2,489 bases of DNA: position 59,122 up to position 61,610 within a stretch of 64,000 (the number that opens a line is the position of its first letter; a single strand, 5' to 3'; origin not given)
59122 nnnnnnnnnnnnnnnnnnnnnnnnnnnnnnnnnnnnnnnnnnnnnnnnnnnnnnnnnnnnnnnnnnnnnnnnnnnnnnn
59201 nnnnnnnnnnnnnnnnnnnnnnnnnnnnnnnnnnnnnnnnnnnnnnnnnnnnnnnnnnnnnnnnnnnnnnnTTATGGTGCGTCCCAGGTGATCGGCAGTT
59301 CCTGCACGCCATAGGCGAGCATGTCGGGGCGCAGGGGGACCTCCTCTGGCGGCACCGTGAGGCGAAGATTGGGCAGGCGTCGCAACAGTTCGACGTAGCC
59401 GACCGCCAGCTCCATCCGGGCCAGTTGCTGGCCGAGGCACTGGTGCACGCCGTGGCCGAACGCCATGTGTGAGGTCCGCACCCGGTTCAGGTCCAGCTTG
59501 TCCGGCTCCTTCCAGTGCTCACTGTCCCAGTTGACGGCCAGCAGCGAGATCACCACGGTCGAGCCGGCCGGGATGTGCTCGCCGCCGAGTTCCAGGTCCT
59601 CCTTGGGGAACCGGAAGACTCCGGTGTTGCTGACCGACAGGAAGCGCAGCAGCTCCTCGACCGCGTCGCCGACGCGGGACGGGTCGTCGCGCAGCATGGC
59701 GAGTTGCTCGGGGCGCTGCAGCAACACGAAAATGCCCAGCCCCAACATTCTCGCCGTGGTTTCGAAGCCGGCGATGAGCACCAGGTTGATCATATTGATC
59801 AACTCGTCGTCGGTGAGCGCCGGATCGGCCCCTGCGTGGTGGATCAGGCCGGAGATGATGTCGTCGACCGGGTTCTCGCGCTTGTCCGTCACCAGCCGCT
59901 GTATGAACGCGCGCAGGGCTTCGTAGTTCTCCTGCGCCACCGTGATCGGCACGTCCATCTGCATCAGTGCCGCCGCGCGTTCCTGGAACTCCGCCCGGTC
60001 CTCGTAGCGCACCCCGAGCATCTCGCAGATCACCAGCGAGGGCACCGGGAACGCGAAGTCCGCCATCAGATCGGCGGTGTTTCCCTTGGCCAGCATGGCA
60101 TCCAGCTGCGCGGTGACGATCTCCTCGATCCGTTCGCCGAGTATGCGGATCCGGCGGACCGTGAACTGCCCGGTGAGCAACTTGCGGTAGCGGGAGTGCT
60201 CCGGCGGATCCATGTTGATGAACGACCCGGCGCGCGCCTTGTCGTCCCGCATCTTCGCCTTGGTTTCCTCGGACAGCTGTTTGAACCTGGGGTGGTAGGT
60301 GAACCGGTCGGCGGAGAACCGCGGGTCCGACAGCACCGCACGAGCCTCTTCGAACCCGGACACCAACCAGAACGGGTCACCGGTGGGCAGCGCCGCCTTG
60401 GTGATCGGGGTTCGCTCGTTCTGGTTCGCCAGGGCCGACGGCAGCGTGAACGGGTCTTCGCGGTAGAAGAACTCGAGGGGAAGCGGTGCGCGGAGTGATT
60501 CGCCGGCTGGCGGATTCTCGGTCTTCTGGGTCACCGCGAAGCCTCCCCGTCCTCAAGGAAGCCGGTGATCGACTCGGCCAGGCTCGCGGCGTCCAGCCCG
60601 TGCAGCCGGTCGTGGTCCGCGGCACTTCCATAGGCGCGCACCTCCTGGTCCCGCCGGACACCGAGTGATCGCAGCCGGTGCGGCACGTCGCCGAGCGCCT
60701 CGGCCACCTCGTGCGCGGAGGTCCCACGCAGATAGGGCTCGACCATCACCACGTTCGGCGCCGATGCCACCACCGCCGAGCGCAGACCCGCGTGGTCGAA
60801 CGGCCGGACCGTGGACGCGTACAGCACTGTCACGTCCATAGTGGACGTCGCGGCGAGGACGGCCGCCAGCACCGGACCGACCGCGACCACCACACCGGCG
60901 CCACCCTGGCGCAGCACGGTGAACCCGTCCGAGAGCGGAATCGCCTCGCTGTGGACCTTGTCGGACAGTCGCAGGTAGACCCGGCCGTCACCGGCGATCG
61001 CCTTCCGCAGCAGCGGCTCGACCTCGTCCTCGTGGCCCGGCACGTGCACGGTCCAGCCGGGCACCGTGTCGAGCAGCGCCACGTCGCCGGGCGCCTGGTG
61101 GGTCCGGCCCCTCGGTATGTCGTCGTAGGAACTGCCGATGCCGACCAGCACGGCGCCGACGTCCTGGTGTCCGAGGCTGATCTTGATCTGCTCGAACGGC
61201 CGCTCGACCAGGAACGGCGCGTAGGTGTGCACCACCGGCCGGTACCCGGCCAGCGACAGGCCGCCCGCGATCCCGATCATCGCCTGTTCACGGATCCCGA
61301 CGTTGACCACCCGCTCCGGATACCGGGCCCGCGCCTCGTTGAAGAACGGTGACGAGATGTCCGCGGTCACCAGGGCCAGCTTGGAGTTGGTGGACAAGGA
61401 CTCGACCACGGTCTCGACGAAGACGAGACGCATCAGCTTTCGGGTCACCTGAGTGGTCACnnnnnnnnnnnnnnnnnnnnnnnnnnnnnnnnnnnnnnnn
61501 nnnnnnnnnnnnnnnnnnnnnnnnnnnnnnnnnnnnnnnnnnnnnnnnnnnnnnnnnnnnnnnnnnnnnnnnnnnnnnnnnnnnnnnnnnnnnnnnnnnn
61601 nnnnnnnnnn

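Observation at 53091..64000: Edge of a rearranged rifamycin-type (ansamycin) cluster, probably making a new congener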

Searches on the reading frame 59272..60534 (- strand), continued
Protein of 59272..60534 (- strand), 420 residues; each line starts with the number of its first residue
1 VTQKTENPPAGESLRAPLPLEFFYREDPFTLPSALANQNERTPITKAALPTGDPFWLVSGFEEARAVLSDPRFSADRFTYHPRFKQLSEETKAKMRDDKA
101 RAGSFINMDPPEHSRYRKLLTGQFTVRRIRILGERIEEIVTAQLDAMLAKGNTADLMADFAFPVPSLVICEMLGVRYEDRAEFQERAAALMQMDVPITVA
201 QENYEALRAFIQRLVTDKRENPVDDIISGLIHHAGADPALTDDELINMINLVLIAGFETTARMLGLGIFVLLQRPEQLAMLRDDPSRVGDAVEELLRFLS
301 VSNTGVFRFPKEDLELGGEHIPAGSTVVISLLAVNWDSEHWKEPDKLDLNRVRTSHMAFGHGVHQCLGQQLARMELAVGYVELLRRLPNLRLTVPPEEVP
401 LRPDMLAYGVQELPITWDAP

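Call 28: list_cluster_members(proteins=[P0002, P0004, P0005, P0128, P0136, P0131, P0041, P0038, P0022])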
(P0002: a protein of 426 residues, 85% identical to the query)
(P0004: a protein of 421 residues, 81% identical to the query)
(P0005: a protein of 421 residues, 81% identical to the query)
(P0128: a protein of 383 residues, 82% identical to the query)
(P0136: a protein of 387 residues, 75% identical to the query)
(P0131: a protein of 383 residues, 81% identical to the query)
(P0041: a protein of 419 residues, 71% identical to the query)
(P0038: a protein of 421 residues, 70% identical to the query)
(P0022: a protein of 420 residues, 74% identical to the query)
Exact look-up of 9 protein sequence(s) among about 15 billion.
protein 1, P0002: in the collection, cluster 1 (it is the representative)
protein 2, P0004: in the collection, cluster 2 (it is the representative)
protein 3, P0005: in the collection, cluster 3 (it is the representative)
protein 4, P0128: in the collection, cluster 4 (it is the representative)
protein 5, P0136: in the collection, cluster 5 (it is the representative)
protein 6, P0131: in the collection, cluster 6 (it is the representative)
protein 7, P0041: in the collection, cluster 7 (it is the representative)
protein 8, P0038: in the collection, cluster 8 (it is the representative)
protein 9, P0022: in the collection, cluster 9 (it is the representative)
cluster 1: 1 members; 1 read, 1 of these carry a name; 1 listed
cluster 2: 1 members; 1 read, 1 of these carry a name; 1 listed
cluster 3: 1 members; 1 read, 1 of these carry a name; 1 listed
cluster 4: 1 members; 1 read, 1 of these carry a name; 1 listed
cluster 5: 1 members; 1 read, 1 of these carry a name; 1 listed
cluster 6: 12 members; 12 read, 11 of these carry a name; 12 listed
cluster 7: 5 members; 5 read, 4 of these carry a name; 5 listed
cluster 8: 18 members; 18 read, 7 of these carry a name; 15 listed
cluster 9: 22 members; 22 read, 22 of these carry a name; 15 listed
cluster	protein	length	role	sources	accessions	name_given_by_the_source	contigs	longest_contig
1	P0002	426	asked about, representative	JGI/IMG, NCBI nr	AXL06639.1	cytochrome P450 | cytochrome P450 [uncultured bacterium]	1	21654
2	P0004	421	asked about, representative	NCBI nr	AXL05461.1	cytochrome P450 [uncultured bacterium]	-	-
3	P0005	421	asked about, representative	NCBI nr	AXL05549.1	cytochrome P450 [uncultured bacterium]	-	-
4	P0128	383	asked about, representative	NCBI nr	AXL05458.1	hypothetical protein [uncultured bacterium]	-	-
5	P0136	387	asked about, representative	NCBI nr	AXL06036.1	dNTP-hexose glycosyl transferase [uncultured bacterium]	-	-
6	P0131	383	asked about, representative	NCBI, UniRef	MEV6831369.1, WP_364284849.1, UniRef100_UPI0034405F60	glycosyltransferase [Amycolatopsis sp. NPDC051102] | glycosyltransferase n=1 Tax=Amycolatopsis sp. NPDC051102 TaxID=3155163 RepID=UPI0034405F60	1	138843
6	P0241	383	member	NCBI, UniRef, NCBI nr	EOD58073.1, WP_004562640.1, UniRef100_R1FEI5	glycosyltransferase [Amycolatopsis vancoresmycina] | DNTP-hexose glycosyl transferase n=1 Tax=Amycolatopsis vancoresmycina DSM 44592 ...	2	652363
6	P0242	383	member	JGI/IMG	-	UDP:flavonoid glycosyltransferase YjiC (YdhE family)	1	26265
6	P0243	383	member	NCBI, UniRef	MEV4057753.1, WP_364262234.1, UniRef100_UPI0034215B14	glycosyltransferase [Amycolatopsis sp. NPDC049688] | glycosyltransferase n=1 Tax=Amycolatopsis sp. NPDC049688 TaxID=3154733 RepID=UPI0034215B14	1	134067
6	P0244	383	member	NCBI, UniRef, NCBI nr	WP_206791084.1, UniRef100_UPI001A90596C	glycosyltransferase [Amycolatopsis sp. MtRt-6] | glycosyltransferase n=1 Tax=Amycolatopsis sp. MtRt-6 TaxID=2792782 RepID=UPI001A90596C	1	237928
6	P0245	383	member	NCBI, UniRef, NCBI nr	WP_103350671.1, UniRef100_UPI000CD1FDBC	glycosyltransferase [Amycolatopsis sp. CA-128772] | glycosyltransferase n=1 Tax=Amycolatopsis sp. CA-128772 TaxID=2073159 RepID=UPI000CD1FDBC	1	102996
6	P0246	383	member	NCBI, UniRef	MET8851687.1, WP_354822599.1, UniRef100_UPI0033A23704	glycosyltransferase [Amycolatopsis sp. NPDC004625] | glycosyltransferase n=1 Tax=Amycolatopsis sp. NPDC004625 TaxID=3154670 RepID=UPI0033A23704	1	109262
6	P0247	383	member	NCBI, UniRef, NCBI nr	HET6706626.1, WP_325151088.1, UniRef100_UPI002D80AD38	glycosyltransferase [Amycolatopsis sp.] | glycosyltransferase n=1 Tax=Amycolatopsis sp. TaxID=37632 RepID=UPI002D80AD38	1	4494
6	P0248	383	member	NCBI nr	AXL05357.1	hypothetical protein [uncultured bacterium]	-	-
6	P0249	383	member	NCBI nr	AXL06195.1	hypothetical protein [uncultured bacterium]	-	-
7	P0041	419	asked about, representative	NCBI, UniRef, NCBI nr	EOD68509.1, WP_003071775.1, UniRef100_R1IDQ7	cytochrome P450 [Amycolatopsis vancoresmycina] | Cytochrome P450 n=1 Tax=Amycolatopsis vancoresmycina DSM 44592 TaxID=1292037 ...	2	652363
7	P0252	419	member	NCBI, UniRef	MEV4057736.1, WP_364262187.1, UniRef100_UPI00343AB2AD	cytochrome P450 [Amycolatopsis sp. NPDC049688] | cytochrome P450 n=1 Tax=Amycolatopsis sp. NPDC049688 TaxID=3154733 RepID=UPI00343AB2AD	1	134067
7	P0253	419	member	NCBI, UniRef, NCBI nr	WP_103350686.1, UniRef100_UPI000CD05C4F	cytochrome P450 [Amycolatopsis sp. CA-128772] | cytochrome P450 n=1 Tax=Amycolatopsis sp. CA-128772 TaxID=2073159 RepID=UPI000CD05C4F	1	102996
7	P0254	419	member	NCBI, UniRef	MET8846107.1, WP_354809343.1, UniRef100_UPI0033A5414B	cytochrome P450 [Amycolatopsis sp. NPDC004625] | cytochrome P450 n=1 Tax=Amycolatopsis sp. NPDC004625 TaxID=3154670 RepID=UPI0033A5414B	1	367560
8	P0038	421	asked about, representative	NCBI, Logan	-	-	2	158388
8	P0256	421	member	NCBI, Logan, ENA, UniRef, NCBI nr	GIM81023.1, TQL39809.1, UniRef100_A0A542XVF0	cytochrome P450 [Salinispora arenicola] | Cytochrome P450 n=3 Tax=Salinispora arenicola TaxID=168697 RepID=A0A542XVF0_SALAC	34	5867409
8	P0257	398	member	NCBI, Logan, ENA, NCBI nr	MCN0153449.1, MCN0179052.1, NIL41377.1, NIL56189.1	cytochrome P450 [Salinispora arenicola]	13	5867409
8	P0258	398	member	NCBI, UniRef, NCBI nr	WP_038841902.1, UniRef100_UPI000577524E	cytochrome P450 [Salinispora arenicola] | cytochrome P450 n=1 Tax=Salinispora arenicola TaxID=168697 RepID=UPI000577524E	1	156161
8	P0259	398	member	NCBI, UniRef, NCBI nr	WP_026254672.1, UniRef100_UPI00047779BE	cytochrome P450 [Salinispora arenicola] | cytochrome P450 n=1 Tax=Salinispora arenicola TaxID=168697 RepID=UPI00047779BE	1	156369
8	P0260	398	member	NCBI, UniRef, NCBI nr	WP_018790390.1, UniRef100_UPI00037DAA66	cytochrome P450 [Salinispora arenicola] | cytochrome P450 n=1 Tax=Salinispora arenicola TaxID=168697 RepID=UPI00037DAA66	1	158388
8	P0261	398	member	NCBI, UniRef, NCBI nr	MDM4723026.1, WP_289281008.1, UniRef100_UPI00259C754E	cytochrome P450 [Micromonospora sp. WMMA1363] | cytochrome P450 n=1 Tax=Micromonospora sp. WMMA1363 TaxID=3053985 RepID=UPI00259C754E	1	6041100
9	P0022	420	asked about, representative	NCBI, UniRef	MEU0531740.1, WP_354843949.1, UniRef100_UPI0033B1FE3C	cytochrome P450 [Amycolatopsis tolypomycina] | cytochrome P450 n=1 Tax=Amycolatopsis tolypomycina TaxID=208445 RepID=UPI0033B1FE3C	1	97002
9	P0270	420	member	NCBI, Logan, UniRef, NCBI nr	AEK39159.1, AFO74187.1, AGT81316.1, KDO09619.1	cytochrome P450 [Amycolatopsis mediterranei S699] | Cytochrome P450 n=1 Tax=Amycolatopsis mediterranei (strain S699) TaxID=713604 ... | cytochrome P450 [Amycolatopsis mediterranei]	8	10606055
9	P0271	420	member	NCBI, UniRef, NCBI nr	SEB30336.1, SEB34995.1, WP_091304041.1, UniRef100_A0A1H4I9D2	Cytochrome P450 [Amycolatopsis tolypomycina] | Cytochrome P450 n=1 Tax=Amycolatopsis tolypomycina TaxID=208445 RepID=A0A1H4I9D2_9PSEU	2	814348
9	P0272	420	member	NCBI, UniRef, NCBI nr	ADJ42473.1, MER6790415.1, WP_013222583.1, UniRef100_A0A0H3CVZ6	cytochrome P450 [Amycolatopsis mediterranei U32] | Cytochrome P450 n=1 Tax=Amycolatopsis mediterranei (strain U-32) TaxID=749927 ... | cytochrome P450 [Amycolatopsis mediterranei]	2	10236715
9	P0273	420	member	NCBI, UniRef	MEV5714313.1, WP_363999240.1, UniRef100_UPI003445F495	cytochrome P450 [Amycolatopsis mediterranei] | cytochrome P450 n=1 Tax=Amycolatopsis mediterranei TaxID=33910 RepID=UPI003445F495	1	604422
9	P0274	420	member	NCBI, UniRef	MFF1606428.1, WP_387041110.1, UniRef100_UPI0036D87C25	cytochrome P450 [Amycolatopsis sp. NPDC058278] | cytochrome P450 n=1 Tax=Amycolatopsis sp. NPDC058278 TaxID=3346417 RepID=UPI0036D87C25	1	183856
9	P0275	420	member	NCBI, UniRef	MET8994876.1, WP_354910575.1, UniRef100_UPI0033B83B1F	cytochrome P450 [Amycolatopsis sp. NPDC004169] | cytochrome P450 n=1 Tax=Amycolatopsis sp. NPDC004169 TaxID=3154453 RepID=UPI0033B83B1F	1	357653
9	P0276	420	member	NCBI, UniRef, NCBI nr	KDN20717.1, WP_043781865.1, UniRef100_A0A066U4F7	cytochrome P450 [Amycolatopsis rifamycinica] | Cytochrome P450 n=1 Tax=Amycolatopsis rifamycinica TaxID=287986 RepID=A0A066U4F7_9PSEU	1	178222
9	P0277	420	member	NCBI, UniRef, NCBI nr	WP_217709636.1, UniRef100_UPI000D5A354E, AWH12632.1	cytochrome P450 [Amycolatopsis sp. Hca4] | cytochrome P450 n=1 Tax=Amycolatopsis sp. Hca4 TaxID=2742131 RepID=UPI000D5A354E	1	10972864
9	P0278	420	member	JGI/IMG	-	cytochrome P450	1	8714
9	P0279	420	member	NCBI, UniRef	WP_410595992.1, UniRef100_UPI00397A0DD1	cytochrome P450 [Amycolatopsis sp. lyj-23] | cytochrome P450 n=1 Tax=Amycolatopsis sp. lyj-23 TaxID=2789283 RepID=UPI00397A0DD1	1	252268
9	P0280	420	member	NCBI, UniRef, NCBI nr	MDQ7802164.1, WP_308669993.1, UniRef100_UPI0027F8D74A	cytochrome P450 [Amycolatopsis sp. A133] | cytochrome P450 n=1 Tax=Amycolatopsis sp. A133 TaxID=3064472 RepID=UPI0027F8D74A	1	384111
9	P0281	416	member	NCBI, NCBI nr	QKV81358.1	cytochrome P450 [Amycolatopsis sp. Hca4]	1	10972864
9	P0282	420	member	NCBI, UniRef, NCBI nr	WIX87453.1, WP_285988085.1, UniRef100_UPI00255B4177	cytochrome P450 [Amycolatopsis sp. DG1A-15b] | cytochrome P450 n=1 Tax=Amycolatopsis sp. DG1A-15b TaxID=3052846 RepID=UPI00255B4177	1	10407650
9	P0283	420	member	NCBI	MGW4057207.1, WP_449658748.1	cytochrome P450 [Amycolatopsis sp. NPDC004747]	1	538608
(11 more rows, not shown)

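Call 29: find_encoding_contigs(protein=P0270, flank=10000, max_places=1)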
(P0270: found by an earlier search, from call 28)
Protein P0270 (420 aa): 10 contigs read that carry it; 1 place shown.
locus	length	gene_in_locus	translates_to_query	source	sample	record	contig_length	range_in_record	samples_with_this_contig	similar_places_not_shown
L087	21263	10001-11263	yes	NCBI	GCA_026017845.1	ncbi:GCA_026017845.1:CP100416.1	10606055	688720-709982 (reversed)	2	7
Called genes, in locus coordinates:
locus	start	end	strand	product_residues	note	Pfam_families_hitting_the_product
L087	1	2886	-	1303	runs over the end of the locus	PF04997:RNA_pol_Rpb1_1, PF00623:RNA_pol_Rpb1_2, PF04983:RNA_pol_Rpb1_3, PF05000:RNA_pol_Rpb1_4, PF04998:RNA_pol_Rpb1_5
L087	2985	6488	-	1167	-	PF04563:RNA_pol_Rpb2_1, PF04561:RNA_pol_Rpb2_2, PF04565:RNA_pol_Rpb2_3, PF10385:RNA_pol_Rpb2_45, PF00562:RNA_pol_Rpb2_6, PF04560:RNA_pol_Rpb2_7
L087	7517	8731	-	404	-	PF00196:GerE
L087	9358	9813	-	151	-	PF01220:DHquinase_II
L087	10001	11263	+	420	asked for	PF00067:p450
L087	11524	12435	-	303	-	PF02779:Transket_pyr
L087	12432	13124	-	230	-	PF00456:Transketolase_N, PF02775:TPP_enzyme_C (weak)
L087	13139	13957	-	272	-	PF02353:CMAS, PF01209:Ubie_methyltran, PF05175:MTS (weak), PF13489:Methyltransf_23, PF13847:Methyltransf_31, PF08241:Methyltransf_11, PF08242:Methyltransf_12, PF13649:Methyltransf_25, +1 more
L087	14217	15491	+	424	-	PF00067:p450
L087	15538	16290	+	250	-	PF00561:Abhydrolase_1 (faint), PF00975:Thioesterase, PF12697:Abhydrolase_6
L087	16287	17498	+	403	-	PF16911:PapA_C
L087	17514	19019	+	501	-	PF00070:Pyr_redox (faint), PF01266:DAO (weak), PF01494:FAD_binding_3, PF07992:Pyr_redox_2 (faint)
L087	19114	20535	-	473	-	PF03559:Hexose_dehydrat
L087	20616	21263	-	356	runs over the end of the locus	PF00296:Bac_luciferase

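Call 30: find_encoding_contigs(protein=P0241, flank=10000, max_places=1)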
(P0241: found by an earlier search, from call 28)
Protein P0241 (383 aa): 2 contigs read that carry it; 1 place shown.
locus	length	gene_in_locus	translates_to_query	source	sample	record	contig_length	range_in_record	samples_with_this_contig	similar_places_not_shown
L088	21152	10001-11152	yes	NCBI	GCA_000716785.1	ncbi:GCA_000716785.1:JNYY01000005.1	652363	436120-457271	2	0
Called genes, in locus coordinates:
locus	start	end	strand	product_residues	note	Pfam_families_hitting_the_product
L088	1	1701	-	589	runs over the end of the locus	PF00664:ABC_membrane, PF00005:ABC_tran, PF02463:SMC_N (faint)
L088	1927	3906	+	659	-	PF07732:Cu-oxidase_3 (weak), PF07731:Cu-oxidase_2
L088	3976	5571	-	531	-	PF01039:Carboxyl_trans, PF03255:ACCA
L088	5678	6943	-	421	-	PF00067:p450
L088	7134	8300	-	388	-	PF00067:p450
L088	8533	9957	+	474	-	PF03559:Hexose_dehydrat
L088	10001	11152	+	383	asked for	PF13579:Glyco_trans_4_4 (weak), PF21036:EryCIII-like_N, PF06722:EryCIII-like_C, PF00201:UDPGT (weak), PF04101:Glyco_tran_28_C (weak)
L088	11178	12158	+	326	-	PF01975:SurE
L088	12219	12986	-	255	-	PF13578:Methyltransf_24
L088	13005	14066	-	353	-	PF00248:Aldo_ket_red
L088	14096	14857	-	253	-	PF01370:Epimerase, PF16363:GDP_Man_Dehyd (weak)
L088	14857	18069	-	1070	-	PF26549:Tricorn_N, PF26550:Tricorn_2nd, PF14684:Tricorn_C1, PF14685:PDZ_Tricorn, PF03572:Peptidase_S41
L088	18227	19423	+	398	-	PF00067:p450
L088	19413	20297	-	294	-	PF00480:ROK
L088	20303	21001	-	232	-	PF00702:Hydrolase, PF12710:HAD (weak), PF13419:HAD_2, PF13242:Hydrolase_like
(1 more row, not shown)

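Call 40: search_solved_structures(query=window:59272-60534:-, max_evalue=1e-40)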
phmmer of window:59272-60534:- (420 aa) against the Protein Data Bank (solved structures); distinct sequences matched with E-value up to 1e-40: 171 (the best 60 are shown).
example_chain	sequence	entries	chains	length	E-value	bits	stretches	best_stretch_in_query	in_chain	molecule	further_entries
5ysm_A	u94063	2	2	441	9.3e-209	696.6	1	2-420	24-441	Cytochrome P450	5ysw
8z9s_A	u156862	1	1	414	1.3e-121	409.6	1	15-417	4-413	Cytochrome P450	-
4oqs_A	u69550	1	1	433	8.5e-95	321.2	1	41-419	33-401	CYP105AS1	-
5it1_A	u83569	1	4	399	1.7e-94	320.2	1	24-417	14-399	Putative cytochrome P450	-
3aba_A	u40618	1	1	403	5.4e-94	318.6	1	24-417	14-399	Cytochrome P450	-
3e5l_A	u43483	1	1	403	6.7e-94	318.3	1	24-417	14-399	Cytochrome P450 (Cytochrome P450 hydroxylase)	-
4oqr_A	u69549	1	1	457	1.4e-93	317.3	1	41-419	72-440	CYP105AS1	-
3e5j_A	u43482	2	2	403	1.9e-93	316.8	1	24-417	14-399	Cytochrome P450 (Cytochrome P450 hydroxylase)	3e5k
2z36_A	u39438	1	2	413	8.2e-93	314.7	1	19-417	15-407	Cytochrome P450 type compactin 3'',4''-hydroxylase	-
6m4p_A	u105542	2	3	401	5.3e-89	302.2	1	28-417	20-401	Cytochrome P450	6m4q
7di3_A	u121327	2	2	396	4.4e-84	286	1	25-417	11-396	Cytochrome P450 hydroxylase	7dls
9u7x_A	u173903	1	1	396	6.5e-84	285.4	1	25-417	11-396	Cytochrome P450 hydroxylase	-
9u7w_A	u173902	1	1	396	2.6e-83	283.4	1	25-417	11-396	Cytochrome P450 hydroxylase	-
4ubs_A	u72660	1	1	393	7.4e-83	281.9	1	25-417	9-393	Pentalenic acid synthase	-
2zbx_A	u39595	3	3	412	4.1e-82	279.5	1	24-417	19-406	Cytochrome P450-SU1 | Vitamin D3 dihydroxylase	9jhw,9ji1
2zby_A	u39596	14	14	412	5.6e-82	279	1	24-417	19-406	Cytochrome P450-SU1 | Vitamin D3 dihydroxylase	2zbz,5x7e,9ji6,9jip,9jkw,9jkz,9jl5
3abb_A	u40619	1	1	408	6.3e-82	278.9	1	24-417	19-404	Cytochrome P450 hydroxylase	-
3cv8_A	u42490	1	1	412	9.7e-82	278.2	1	24-417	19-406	Cytochrome P450-SU1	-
8swl_A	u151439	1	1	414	1.4e-81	277.7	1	28-417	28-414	Cytochrome P450 105Q4 Cyp105Q4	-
3cv9_A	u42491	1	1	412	2.5e-81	276.9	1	24-417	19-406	Cytochrome P450-SU1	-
5y1i_A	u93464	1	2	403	3.1e-79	270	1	28-417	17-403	Cytochrome P450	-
3tyw_A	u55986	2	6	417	3.6e-78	266.5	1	5-417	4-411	Putative cytochrome P450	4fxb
2bvj_A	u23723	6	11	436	3.2e-77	263.4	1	36-417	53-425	CYTOCHROME P450 MONOOXYGENASE | CYTOCHROME P450 HYDROXYLASE PIKC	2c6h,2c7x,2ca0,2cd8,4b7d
4z5p_A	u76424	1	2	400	3.3e-77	263.3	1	33-417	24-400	Cytochrome P450 hydroxylase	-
8gue_A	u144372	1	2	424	5.3e-77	262.7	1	36-417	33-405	Cytochrome P450 monooxygenase PikC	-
7xbm_A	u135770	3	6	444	6.2e-77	262.4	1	36-417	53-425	Cytochrome P450 monooxygenase PikC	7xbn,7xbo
2whw_A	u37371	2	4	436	1.4e-76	261.3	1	36-417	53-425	CYTOCHROME P450 MONOOXYGENASE | CYTOCHROME P450 HYDROXYLASE PIKC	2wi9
2vz7_A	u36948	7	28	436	1.4e-76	261.3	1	36-417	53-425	CYTOCHROME P450 MONOOXYGENASE | CYTOCHROME P450 HYDROXYLASE PIKC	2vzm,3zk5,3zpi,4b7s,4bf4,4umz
7wex_A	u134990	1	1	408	6.5e-76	259.1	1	39-417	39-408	Cytochrome P450 hydroxylase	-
4mm0_A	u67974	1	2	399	3.1e-73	250.2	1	14-417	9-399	P450-like monooxygenase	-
7qan_AAA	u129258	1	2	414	1.3e-72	248.2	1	40-417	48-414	Cytochrome P450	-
8jnp_A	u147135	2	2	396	5.1e-71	242.9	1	17-417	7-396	Cytochrome P450 CftA | Cytochrome P450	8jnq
8w6z_A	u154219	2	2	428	6.5e-71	242.6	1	10-415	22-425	Cytochrome P450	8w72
5cje_A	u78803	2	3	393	1.6e-70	241.3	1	24-417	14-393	Cytochrome P450 hydroxylase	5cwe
1jip_A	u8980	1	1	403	5.8e-69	236.2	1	36-418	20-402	CYTOCHROME P450 107A1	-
4wpz_A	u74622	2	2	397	7.1e-69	235.9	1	29-417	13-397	Cytochrome P450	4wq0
1jio_A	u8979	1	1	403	8.2e-69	235.7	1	36-418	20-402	CYTOCHROME P450 107A1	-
6l39_A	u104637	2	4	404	6.5e-68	232.7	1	44-417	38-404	Cytochrome P450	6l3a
1egy_A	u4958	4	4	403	8.1e-68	232.4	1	34-418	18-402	CYTOCHROME P450ERYF | CYTOCHROME P450 107A1 | CYTOCHROME P450 ERYF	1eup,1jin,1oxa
6f0b_A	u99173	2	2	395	2.6e-67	230.8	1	39-417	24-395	Cytochrome P450 monooxygenase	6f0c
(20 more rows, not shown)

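Call 46: search_protein_families(library=ncbifam, proteins=[window:59272-60534:-], max_evalue=0.00001)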
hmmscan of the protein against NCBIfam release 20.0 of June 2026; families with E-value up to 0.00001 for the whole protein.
window:59272-60534:- (420 aa): 9 families
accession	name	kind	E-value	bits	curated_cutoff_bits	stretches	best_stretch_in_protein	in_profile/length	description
NF045816.1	PentlenlactSyn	equivalog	6.8e-75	252.2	700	1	36-416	20-395/396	pentalenolactone synthase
NF041177.1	Cyp119_Thmprot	equivalog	1.3e-35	122.9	680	1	55-389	20-342/368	cytochrome P450 Cyp119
TIGR04538.1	P450_cycloAA_1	subfamily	8.2e-35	120.4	500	1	56-393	33-372/395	cytochrome P450, cyclodipeptide synthase-associated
NF041802.1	P450_SolI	exception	2.7e-33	115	850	1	54-395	55-403/424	solanimycin biosynthesis cytochrome P450 SolI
TIGR04458.1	CYP450_TxtE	equivalog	4.6e-33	114.4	500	1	54-396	33-384/403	4-nitrotryptophan synthase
TIGR04515.1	P450_rel_GT_act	subfamily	6.8e-33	114.6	343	1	56-395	54-367/386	P450-derived glycosyltransferase activator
NF050147.1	aminopyruv_ApyO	equivalog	2.4e-18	66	525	1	107-387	82-393/444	RiPP biosynthesis cytochrome P450 ApyO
NF045812.1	PentlenOxigase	equivalog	2.9e-14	52.8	800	1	201-406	195-424/444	pentalenene oxygenase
NF051859.1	AlbFlvMonOxTrpSyn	equivalog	6.3e-07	28.3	700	0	209-380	221-420/457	bifunctional albaflavenone monooxygenase/terpene synthase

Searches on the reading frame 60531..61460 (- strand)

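Call 4: search_protein_families(library=pfam, proteins=[window:60531-61460:-])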
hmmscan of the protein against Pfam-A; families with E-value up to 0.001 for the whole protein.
window:60531-61460:- (309 aa): 2 families
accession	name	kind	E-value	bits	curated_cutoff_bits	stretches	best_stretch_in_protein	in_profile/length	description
PF02779.29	Transket_pyr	-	3.1e-28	99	27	1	10-166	5-168/174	Transketolase, pyrimidine binding domain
PF02780.25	Transketolase_C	-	0.00013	22.3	25.9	1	182-267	5-100/124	Transketolase, C-terminal domain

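Call 46: search_protein_families(library=ncbifam, proteins=[window:60531-61460:-], max_evalue=0.00001)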
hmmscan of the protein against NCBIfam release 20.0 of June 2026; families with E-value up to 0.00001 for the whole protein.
window:60531-61460:- (309 aa): 5 families
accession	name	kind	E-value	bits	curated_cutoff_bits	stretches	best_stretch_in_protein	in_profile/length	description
NF004559.0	PRK05899.2-5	equivalog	1.1e-24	86.6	488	1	11-298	321-620/627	transketolase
TIGR00204.1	dxs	equivalog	6.8e-20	71.1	465.95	1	13-302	315-615/616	1-deoxy-D-xylulose-5-phosphate synthase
NF008968.0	PRK12315.1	subfamily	1.9e-16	59.5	510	1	10-270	281-551/582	1-deoxy-D-xylulose-5-phosphate synthase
NF003933.0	PRK05444.2-2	equivalog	6.3e-16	58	395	1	12-300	297-603/606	1-deoxy-D-xylulose-5-phosphate synthase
NF004556.0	PRK05899.2-2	equivalog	3.1e-10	39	575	1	41-301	362-637/639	transketolase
